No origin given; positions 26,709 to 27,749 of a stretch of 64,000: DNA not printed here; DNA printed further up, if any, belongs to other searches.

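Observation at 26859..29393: Stacked defence/TA cassettes ending in an IS3 transposase remnant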

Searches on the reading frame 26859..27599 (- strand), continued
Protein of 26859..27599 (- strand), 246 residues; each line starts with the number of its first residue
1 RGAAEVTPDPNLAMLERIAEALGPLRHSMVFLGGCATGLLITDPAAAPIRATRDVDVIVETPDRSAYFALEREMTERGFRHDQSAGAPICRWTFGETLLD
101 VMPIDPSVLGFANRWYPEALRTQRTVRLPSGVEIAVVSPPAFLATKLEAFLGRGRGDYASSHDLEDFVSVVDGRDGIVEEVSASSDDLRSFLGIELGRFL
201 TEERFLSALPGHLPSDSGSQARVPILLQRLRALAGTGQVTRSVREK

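Call 48: fold_search(model_id=the predicted structure, library=pdb)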
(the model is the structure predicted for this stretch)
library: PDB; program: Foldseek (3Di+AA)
matches with E <= 10: 342; with E <= 0.001: 10
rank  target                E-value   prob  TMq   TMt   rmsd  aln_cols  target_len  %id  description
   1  8an5_B                2.1e-07  1.00  0.50  0.63   6.9       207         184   19  MenAT1 toxin-antitoxin complex (rv0078a-rv0078b) from Mycobacterium tuberculosis H37Rv (released 2023-08-02)
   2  8an4_B                3.4e-06  1.00  0.47  0.59  10.6       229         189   20  MenT1 toxin (rv0078a) from Mycobacterium tuberculosis H37Rv (released 2023-08-02)
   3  8an5_A                3.6e-06  1.00  0.48  0.58   9.1       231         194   22  MenAT1 toxin-antitoxin complex (rv0078a-rv0078b) from Mycobacterium tuberculosis H37Rv (released 2023-08-02)
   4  5uvd                  5.7e-06  1.00  0.49  0.53   7.5       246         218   18  Crystal structure of an antigenic nucleotidyltransferase-like protein from Paracoccidioides brasiliensis (released 2018-01-31)
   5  8an4_A                6.4e-06  1.00  0.49  0.59   9.4       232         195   20  MenT1 toxin (rv0078a) from Mycobacterium tuberculosis H37Rv (released 2023-08-02)
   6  8rr5                  7.5e-06  1.00  0.41  0.55   7.7       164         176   21  MenT1 toxin (rv0078a) from Mycobacterium tuberculosis H37Rv, phosphorylated at T39 (released 2024-09-11)
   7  4o8s                  5.1e-04  1.00  0.45  0.46   7.2       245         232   12  Crystal structure of JHP933 from Helicobacter pylori (released 2014-09-10)
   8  4wqk                  7.4e-04  1.00  0.46  0.60   5.8       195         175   14  Crystal structure of aminoglycoside nucleotidylyltransferase ANT(2")-Ia, apo form (released 2014-11-12)
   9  4ok0_B                7.4e-04  1.00  0.47  0.49   6.9       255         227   12  Crystal structure of putative nucleotidyltransferase from H. pylori (released 2014-04-09)
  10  5kqj_MODEL_1_A        7.8e-04  1.00  0.47  0.58   6.0       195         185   13  Solution Structure of Antibiotic-Resistance Factor ANT(2'')-Ia Reveals Substrate-Regulated Conformation Dynami (released 2017-07-12)
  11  5cfu                  1.1e-03  1.00  0.45  0.59   6.1       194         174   13  Crystal Structure of ANT(2")-Ia in complex with adenylyl-2"-tobramycin (released 2016-07-20)
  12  4ok0_A                1.6e-03  1.00  0.49  0.52   6.7       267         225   10  Crystal structure of putative nucleotidyltransferase from H. pylori (released 2014-04-09)
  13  4xje                  2.4e-03  1.00  0.44  0.58   6.1       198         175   14  CRYSTAL STRUCTURE OF ANT(2") IN COMPLEX WITH AMP AND TOBRAMYCIN (released 2016-01-20)
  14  5cfs                  2.4e-03  1.00  0.44  0.57   5.9       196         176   14  Crystal Structure of ANT(2")-Ia in complex with AMPCPP and tobramycin (released 2016-03-16)
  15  1vfg_B                1.3e-02  0.77  0.26  0.20  11.8       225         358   17  Crystal structure of tRNA nucleotidyltransferase complexed with a primer tRNA and an incoming ATP analog (released 2004-08-10)
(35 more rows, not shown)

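Call 52: search_solved_structures(query=A3, max_evalue=10, show_alignments=4)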
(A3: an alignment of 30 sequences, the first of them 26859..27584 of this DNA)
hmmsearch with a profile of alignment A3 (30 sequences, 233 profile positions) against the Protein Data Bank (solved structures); distinct sequences matched with E-value up to 10: 4.
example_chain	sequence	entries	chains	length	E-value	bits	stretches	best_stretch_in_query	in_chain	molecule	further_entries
5uvd_A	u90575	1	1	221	7.9e-05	25.5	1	9-61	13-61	Nucleotidyltransferase-like protein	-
8an4_A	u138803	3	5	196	0.0066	19.2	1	11-76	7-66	Bacterial toxin | Nucleotidyl transferase AbiEii/AbiGii toxin family protein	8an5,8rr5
9mh1_9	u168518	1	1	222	0.1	15.3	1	102-211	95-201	LHCA9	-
9mgw_9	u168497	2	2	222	0.27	13.9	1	101-211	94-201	LHCA9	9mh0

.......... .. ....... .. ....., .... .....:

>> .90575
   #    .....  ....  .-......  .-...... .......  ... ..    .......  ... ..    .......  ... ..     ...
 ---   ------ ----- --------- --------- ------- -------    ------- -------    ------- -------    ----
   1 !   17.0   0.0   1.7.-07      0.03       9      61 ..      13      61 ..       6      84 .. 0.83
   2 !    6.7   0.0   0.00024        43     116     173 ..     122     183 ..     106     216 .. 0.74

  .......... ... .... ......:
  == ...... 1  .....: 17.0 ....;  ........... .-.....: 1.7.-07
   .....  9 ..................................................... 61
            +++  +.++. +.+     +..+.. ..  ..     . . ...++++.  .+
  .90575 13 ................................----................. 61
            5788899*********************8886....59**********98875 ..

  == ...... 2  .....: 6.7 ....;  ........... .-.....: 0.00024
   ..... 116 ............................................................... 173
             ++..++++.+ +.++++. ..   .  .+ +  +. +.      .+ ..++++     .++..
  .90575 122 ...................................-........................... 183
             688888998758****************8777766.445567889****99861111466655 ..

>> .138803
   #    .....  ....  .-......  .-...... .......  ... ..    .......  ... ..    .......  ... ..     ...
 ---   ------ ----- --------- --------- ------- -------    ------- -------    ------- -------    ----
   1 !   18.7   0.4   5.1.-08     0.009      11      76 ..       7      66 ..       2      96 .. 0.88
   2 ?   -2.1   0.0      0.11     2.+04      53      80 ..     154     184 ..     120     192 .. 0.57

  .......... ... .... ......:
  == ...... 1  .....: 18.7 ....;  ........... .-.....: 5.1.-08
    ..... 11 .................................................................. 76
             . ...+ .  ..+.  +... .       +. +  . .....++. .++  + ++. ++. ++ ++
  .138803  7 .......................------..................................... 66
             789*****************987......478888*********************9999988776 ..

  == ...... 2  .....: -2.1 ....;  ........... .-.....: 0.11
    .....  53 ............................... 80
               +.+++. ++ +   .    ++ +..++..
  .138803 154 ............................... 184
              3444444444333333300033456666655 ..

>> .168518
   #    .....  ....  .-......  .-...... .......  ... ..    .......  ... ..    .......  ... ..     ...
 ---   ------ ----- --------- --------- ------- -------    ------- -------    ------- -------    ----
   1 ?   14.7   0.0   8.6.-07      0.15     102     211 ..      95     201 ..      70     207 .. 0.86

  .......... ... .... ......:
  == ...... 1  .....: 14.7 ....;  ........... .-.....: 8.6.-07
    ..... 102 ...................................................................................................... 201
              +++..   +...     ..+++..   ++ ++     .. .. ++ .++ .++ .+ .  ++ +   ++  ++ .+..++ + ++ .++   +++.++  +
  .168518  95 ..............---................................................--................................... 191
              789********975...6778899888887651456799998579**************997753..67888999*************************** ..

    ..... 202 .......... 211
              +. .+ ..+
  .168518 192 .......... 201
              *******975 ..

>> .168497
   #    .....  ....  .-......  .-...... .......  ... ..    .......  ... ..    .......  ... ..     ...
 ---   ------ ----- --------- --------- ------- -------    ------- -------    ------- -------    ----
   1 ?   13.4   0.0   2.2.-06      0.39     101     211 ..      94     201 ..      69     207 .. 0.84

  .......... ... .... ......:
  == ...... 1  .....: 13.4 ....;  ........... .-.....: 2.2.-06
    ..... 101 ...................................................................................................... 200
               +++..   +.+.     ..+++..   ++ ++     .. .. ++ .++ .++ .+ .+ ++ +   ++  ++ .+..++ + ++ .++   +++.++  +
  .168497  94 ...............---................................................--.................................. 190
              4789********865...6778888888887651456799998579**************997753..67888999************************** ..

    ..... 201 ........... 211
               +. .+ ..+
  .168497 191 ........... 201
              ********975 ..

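Call 69: search_dna_similar(query=window:26859-27584:-, collection=plasmids, mode=protein, max_rows=12)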
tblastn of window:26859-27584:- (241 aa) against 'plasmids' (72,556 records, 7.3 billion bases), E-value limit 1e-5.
Records with a match: 116; places in all: 119; records where one place covers at least 80% of the query: 86.
Best place of each record, by identity: <60% 116.
By first word of the organism name: Rhizobium 20; Bradyrhizobium 18; Pseudomonas 12; Agrobacterium 12; Acinetobacter 12; Sinorhizobium 5; Deinococcus 3; Hymenobacter 3; Neorhizobium 3; Duffyella 3; and 21 more.
By predicted mobility (MOB-suite, as given by PLSDB): conjugative 46; non-mobilizable 44; mobilizable 26.
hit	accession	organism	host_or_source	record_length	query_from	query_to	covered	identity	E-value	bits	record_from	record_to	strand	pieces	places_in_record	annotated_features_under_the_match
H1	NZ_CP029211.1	Aquabacterium olei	cell culture,soil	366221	4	230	94%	50.0%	1e-65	226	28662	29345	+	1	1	nucleotidyl transferase AbiEii/AbiGii toxin family protein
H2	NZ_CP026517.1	Deinococcus sp. NW-56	whole organism,water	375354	2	230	95%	47.3%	2e-55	197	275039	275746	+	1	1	nucleotidyl transferase AbiEii/AbiGii toxin family protein | hypothetical protein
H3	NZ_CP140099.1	Deinococcus sp. AB2017081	pure culture,soil near an iron factory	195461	8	233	94%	46.7%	5e-56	199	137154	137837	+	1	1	hypothetical protein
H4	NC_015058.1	Granulicella tundricola MP5ACTX9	-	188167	6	228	93%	46.2%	4e-58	205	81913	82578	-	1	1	hypothetical protein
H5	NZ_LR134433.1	Legionella adelaidensis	environmental,Cooling tower water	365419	6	236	96%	44.3%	4e-58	205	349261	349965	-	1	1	hypothetical protein | metallophosphoesterase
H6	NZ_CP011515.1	Mitsuaria sp. 7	Bacterium from forest soil.,forest soil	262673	4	229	94%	44.7%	3e-52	188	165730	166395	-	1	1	nucleotidyl transferase AbiEii/AbiGii toxin family protein | hypothetical protein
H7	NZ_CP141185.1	Hymenobacter sp. GOD-10R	single cell,Crepidiastrum sonchifolium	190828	1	233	97%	41.9%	4e-47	173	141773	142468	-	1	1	hypothetical protein (x2)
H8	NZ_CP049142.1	Pseudomonas nitroreducens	monoculture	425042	8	241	97%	40.2%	8e-44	164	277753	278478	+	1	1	nucleotidyl transferase AbiEii/AbiGii toxin family protein | hypothetical protein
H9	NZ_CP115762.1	Paracoccus sp. SCSIO 75233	cell culture,sediment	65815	7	231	93%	41.9%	5e-43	162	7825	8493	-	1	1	hypothetical protein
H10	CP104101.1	Phaeobacter sp. G2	cell culture,Emiliania huxleyi RCC1216 ...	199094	7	231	93%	41.9%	1e-42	160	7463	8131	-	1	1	hypothetical protein (x2)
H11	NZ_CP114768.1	Hymenobacter canadensis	whole organism,lake water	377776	2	230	95%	40.9%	5e-37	144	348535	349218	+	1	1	nucleotidyl transferase AbiEii/AbiGii toxin family protein | hypothetical protein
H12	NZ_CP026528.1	Sinorhizobium meliloti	Medicago sativa L. subsp. ambigua,Cell ...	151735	1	229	95%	40.8%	1e-42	160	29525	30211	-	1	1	hypothetical protein (x2)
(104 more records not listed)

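Call 70: search_dna_similar(query=window:26859-27584:-, collection=phages, mode=protein, max_rows=8)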
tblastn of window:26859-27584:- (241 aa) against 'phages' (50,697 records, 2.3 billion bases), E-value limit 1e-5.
No match.

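Call 71: get_annotated_region(hit=H1, flank=2500)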
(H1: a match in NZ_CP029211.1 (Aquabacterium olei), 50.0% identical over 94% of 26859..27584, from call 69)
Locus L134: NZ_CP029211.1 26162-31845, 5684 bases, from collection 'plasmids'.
description: Aquabacterium olei strain NBRC 110486 plasmid pTB101, complete sequence
organism: Aquabacterium olei (NCBI taxid 1296669)
taxonomy: Bacteria; Pseudomonadota; Betaproteobacteria; Burkholderiales; ; Aquabacterium; Aquabacterium olei
host: -; source: cell culture,soil; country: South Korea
typing (MOB-suite, as given by PLSDB): non-mobilizable; replicon rep_cluster_2389
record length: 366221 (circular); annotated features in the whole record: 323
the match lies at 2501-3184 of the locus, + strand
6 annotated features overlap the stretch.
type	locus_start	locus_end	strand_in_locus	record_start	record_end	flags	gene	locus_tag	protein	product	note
CDS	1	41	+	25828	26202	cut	-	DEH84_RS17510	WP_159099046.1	hypothetical protein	-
CDS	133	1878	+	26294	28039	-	-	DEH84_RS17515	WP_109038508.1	class I SAM-dependent DNA methyltransferase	-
CDS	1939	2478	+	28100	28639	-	-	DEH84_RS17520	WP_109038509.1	hypothetical protein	-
CDS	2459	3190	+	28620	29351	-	-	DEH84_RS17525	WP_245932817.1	nucleotidyl transferase AbiEii/AbiGii toxin family protein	-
CDS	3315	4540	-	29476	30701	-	-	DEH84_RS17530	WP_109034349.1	IS3 family transposase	-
CDS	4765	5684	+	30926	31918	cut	-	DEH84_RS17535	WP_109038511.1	integron integrase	-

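Call 72: get_annotated_region(hit=H8, flank=2500)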
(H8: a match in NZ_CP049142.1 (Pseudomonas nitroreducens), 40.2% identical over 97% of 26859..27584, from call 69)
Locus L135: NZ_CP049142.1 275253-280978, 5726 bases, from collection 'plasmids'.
description: Pseudomonas nitroreducens strain HBP1 plasmid pPniHBP1_1, complete sequence
organism: Pseudomonas nitroreducens (NCBI taxid 46680)
taxonomy: Bacteria; Pseudomonadota; Gammaproteobacteria; Pseudomonadales; Pseudomonadaceae; Pseudomonas; Pseudomonas nitroreducens
host: -; source: monoculture; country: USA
typing (MOB-suite, as given by PLSDB): conjugative; relaxase MOBP; mating-pair formation MPF_I
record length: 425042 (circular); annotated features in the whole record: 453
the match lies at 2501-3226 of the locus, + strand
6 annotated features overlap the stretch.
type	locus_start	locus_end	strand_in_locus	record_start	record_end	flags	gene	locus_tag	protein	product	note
CDS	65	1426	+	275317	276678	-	-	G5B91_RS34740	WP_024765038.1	hypothetical protein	-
CDS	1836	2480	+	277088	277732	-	-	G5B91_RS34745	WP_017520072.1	hypothetical protein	-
CDS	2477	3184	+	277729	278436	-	-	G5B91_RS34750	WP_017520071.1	nucleotidyl transferase AbiEii/AbiGii toxin family protein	-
CDS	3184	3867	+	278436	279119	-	-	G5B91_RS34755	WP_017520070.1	hypothetical protein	-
CDS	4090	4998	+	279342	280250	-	-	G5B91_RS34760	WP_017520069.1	hypothetical protein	-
CDS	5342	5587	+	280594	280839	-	-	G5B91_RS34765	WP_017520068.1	hypothetical protein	-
